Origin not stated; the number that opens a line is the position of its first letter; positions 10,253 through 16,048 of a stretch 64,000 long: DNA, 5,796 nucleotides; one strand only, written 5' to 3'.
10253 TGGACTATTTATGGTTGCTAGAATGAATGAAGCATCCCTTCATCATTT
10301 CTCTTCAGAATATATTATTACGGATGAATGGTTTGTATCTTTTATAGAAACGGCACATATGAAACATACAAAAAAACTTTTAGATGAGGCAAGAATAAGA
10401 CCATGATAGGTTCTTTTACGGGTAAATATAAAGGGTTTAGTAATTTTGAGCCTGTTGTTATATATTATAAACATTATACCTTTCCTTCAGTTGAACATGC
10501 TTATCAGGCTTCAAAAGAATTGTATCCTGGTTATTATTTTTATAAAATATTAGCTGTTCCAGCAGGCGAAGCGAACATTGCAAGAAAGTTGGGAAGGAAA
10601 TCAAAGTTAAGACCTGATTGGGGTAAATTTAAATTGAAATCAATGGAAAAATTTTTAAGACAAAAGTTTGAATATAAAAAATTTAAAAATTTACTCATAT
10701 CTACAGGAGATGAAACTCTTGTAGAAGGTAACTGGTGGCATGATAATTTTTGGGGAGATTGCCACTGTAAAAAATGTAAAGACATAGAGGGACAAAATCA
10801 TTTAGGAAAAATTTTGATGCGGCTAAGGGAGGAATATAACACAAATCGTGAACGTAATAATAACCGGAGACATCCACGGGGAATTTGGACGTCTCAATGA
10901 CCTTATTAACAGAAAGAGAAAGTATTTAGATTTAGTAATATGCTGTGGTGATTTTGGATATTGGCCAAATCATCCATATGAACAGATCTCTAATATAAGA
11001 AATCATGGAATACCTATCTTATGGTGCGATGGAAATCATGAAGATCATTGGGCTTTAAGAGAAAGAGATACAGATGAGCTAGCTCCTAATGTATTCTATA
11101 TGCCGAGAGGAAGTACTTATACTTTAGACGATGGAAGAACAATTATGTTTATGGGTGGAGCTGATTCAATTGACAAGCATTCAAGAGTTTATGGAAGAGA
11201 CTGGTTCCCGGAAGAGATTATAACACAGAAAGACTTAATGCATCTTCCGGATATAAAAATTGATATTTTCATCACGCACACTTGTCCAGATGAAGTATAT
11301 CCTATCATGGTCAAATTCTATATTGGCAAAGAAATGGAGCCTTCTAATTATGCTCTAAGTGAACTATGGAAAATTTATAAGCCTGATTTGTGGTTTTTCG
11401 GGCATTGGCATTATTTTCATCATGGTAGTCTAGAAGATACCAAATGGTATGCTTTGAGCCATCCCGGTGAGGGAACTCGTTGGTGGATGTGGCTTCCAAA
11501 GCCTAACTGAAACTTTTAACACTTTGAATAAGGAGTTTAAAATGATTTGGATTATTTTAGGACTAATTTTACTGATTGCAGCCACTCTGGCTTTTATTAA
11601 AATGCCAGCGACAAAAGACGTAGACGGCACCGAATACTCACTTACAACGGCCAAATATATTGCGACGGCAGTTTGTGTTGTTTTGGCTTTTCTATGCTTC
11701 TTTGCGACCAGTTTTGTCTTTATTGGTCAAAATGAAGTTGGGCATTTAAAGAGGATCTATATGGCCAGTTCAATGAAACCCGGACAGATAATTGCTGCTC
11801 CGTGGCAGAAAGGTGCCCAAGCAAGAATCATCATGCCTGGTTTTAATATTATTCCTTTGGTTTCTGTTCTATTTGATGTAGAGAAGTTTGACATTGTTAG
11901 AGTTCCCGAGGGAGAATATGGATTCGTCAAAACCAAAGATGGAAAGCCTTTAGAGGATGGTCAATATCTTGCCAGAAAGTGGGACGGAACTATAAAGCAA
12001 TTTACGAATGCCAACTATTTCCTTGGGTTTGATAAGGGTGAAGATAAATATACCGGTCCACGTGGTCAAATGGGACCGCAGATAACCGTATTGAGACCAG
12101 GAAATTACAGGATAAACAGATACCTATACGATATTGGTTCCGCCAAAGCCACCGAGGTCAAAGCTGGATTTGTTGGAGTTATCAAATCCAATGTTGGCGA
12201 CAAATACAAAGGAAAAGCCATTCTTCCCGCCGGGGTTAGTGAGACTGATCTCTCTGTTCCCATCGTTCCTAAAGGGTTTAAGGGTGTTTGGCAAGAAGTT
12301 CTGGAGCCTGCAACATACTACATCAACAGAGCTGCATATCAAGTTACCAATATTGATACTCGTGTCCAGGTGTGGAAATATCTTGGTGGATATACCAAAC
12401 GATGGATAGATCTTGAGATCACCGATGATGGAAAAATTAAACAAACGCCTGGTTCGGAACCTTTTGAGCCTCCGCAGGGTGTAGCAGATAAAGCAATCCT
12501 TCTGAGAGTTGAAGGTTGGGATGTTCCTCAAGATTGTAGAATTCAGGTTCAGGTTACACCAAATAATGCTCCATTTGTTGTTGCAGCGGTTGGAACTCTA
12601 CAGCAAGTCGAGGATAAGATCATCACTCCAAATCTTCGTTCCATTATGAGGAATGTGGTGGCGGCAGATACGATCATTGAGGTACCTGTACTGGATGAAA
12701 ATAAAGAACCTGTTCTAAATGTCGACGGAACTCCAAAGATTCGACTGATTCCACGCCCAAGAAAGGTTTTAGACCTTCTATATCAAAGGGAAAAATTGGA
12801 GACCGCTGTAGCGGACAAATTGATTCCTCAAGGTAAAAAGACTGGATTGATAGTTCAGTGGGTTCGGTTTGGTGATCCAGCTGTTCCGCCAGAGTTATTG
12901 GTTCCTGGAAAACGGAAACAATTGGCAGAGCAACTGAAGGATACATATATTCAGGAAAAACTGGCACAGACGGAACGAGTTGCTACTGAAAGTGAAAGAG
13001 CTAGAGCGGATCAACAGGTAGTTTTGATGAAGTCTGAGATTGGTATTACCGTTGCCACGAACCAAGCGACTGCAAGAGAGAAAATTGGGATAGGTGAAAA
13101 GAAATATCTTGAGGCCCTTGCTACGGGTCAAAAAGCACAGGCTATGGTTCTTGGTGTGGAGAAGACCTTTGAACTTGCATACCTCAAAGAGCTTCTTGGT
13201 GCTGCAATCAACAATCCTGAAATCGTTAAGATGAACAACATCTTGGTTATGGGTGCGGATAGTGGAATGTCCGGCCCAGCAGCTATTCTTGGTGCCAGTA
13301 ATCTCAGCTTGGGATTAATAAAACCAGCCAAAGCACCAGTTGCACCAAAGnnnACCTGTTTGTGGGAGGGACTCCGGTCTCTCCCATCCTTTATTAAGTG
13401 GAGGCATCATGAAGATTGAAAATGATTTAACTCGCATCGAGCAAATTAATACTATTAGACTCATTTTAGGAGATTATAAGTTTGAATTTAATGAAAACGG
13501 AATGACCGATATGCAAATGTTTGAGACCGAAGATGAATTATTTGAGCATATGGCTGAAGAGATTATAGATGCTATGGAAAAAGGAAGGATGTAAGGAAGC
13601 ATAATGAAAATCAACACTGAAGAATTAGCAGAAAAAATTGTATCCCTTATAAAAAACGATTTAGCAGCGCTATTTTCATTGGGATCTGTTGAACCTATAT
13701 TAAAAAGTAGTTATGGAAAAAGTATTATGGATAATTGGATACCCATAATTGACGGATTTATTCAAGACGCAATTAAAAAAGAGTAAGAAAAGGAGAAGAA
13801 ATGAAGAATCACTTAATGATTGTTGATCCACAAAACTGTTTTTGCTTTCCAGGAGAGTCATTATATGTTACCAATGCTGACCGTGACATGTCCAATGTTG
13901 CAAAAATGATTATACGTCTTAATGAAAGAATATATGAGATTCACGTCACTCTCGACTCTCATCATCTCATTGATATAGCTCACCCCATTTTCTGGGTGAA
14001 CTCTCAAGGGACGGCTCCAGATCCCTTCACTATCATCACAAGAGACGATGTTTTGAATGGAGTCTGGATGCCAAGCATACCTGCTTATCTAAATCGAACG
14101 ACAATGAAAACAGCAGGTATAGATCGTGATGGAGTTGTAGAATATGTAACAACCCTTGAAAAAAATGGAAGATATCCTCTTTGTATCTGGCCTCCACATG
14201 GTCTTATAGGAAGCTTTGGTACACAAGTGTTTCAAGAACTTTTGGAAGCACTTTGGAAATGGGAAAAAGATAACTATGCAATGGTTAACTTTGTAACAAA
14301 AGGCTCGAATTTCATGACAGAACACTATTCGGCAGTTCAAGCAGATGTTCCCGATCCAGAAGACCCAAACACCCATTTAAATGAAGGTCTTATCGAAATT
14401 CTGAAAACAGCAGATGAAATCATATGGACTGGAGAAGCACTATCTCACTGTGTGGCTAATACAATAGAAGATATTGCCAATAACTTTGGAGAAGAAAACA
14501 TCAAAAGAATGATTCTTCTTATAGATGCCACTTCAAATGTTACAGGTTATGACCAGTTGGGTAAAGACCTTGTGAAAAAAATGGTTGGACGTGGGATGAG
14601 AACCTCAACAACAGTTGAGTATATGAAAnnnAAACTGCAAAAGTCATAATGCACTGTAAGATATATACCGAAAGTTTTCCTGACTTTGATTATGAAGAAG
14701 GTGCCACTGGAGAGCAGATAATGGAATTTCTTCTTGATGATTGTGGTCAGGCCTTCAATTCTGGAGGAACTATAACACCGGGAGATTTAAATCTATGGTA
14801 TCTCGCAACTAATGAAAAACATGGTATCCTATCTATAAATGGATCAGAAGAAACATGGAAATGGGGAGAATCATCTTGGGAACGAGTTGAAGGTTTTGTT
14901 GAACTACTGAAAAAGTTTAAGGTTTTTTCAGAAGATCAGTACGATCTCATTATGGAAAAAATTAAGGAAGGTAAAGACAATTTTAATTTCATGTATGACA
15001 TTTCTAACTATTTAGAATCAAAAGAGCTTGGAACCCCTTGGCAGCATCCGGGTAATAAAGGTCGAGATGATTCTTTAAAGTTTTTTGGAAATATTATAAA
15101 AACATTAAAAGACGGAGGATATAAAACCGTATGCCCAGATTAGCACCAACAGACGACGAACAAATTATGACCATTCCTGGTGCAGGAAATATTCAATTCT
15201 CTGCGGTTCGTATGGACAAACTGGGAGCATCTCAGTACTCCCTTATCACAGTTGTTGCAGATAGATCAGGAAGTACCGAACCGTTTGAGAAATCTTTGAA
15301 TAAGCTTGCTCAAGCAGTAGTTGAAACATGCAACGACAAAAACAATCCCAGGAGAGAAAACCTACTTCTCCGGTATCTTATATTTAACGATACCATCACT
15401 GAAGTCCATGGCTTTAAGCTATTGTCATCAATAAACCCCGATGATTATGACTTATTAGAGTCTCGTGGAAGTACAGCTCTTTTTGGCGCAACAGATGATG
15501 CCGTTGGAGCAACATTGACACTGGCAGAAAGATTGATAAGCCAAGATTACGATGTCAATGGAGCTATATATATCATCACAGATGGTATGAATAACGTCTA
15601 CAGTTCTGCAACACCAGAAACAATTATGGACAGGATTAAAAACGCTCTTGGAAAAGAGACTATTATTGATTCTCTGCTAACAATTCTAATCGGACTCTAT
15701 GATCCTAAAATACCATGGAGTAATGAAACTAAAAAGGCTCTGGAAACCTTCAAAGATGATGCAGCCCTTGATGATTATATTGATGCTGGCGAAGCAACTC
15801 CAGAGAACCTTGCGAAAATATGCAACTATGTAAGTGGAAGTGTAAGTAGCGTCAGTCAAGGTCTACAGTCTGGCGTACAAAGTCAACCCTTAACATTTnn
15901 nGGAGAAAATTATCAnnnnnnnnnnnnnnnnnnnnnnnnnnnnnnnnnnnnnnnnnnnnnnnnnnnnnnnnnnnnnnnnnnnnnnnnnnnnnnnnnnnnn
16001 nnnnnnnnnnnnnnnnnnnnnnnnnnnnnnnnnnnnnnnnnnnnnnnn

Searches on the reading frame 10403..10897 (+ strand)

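Call 67: search_protein_families(library=pfam, proteins=[window:10403-10897:+], max_evalue=0.01)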
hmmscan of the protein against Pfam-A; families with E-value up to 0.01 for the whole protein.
window:10403-10897:+ (165 aa): 1 family
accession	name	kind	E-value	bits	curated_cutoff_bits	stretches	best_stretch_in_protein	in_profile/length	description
PF08719.17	NADAR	-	1.7e-20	74.3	35.1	1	8-144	9-161/163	NADAR domain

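Call 68: search_protein_families(library=phrogs, proteins=[window:10403-10897:+], max_evalue=0.01)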
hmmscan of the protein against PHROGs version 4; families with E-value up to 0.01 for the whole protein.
window:10403-10897:+ (165 aa): 1 family
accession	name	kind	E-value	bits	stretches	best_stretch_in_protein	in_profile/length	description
phrog_1017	-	unknown function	9.7e-38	130.8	1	2-156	8-163/170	-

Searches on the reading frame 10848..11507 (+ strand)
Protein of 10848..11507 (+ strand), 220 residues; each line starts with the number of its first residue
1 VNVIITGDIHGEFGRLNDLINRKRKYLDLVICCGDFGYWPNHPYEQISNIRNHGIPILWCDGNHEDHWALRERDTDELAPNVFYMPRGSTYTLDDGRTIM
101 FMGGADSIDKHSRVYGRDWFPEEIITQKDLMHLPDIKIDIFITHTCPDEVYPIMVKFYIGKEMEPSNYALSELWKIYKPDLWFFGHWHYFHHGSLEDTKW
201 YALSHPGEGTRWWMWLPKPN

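Call 67: search_protein_families(library=pfam, proteins=[window:10848-11507:+], max_evalue=0.01)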
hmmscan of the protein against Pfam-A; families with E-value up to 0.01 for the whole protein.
window:10848-11507:+ (220 aa): 2 families
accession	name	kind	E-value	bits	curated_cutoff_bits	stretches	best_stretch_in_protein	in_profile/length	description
PF00149.33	Metallophos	-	7.9e-17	62.7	21.5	1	1-189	1-190/191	Calcineurin-like phosphoesterase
PF12850.12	Metallophos_2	-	4.5e-07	30.4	27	1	1-101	1-60/154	Calcineurin-like phosphoesterase superfamily domain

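Call 68: search_protein_families(library=phrogs, proteins=[window:10848-11507:+], max_evalue=0.01)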
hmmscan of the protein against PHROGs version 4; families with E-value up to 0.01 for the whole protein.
window:10848-11507:+ (220 aa): 2 families
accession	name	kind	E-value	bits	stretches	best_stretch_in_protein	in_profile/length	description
phrog_1649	-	other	1.3e-32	113.7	1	1-201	36-265/308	metallo-phosphoesterase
phrog_246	-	other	0.0089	16.1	0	1-36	176-213/417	NinI-like serine-threonine phosphatase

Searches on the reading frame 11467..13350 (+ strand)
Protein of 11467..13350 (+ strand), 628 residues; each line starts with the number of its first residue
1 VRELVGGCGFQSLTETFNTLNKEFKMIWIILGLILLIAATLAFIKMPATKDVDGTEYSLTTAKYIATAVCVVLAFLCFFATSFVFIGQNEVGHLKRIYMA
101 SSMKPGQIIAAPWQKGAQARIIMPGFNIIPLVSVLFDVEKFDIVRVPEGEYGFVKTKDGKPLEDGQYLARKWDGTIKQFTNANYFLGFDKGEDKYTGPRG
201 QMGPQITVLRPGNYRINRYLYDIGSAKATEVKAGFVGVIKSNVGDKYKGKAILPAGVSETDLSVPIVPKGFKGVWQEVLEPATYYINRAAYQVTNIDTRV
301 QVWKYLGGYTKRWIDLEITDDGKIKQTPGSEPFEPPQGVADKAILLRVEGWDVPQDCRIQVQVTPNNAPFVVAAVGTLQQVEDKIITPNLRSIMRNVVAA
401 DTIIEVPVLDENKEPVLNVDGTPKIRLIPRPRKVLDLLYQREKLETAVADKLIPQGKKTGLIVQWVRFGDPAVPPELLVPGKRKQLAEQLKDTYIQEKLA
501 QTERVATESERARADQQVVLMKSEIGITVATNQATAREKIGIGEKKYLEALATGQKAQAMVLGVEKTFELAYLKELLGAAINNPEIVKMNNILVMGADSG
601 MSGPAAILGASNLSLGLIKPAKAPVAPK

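Call 10: search_protein_families(library=phrogs, proteins=[window:11467-13350:+], max_evalue=0.001)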
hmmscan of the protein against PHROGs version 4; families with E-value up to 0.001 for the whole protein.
window:11467-13350:+ (628 aa): 1 family
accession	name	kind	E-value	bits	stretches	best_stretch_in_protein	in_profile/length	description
phrog_200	-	other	7.6e-10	39.4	1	272-591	120-330/379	lipoprotein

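Call 11: search_protein_families(library=pfam, proteins=[window:11467-13350:+], max_evalue=0.001)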
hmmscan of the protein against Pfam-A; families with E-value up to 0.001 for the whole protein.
window:11467-13350:+ (628 aa): 1 family
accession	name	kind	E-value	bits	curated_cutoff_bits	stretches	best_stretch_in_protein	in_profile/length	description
PF01145.31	Band_7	-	1.5e-07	32.1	23.6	1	356-498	63-172/176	SPFH domain / Band 7 family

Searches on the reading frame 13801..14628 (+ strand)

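Call 67: search_protein_families(library=pfam, proteins=[window:13801-14628:+], max_evalue=0.01)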
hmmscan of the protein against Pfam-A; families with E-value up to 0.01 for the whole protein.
window:13801-14628:+ (276 aa): 0 families

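Call 68: search_protein_families(library=phrogs, proteins=[window:13801-14628:+], max_evalue=0.01)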
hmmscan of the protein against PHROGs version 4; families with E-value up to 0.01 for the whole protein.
window:13801-14628:+ (276 aa): 1 family
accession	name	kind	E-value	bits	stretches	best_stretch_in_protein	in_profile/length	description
phrog_19305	-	unknown function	0.0052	17.7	0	2-60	3-62/199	-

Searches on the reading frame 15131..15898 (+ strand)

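Call 67: search_protein_families(library=pfam, proteins=[window:15131-15898:+], max_evalue=0.01)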
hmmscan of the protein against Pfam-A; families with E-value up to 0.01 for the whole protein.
window:15131-15898:+ (256 aa): 0 families

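Call 68: search_protein_families(library=phrogs, proteins=[window:15131-15898:+], max_evalue=0.01)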
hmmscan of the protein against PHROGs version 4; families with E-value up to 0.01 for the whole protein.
window:15131-15898:+ (256 aa): 1 family
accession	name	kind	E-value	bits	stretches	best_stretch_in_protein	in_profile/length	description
phrog_7371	-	unknown function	2.7e-08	34.7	1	36-171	6-127/204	-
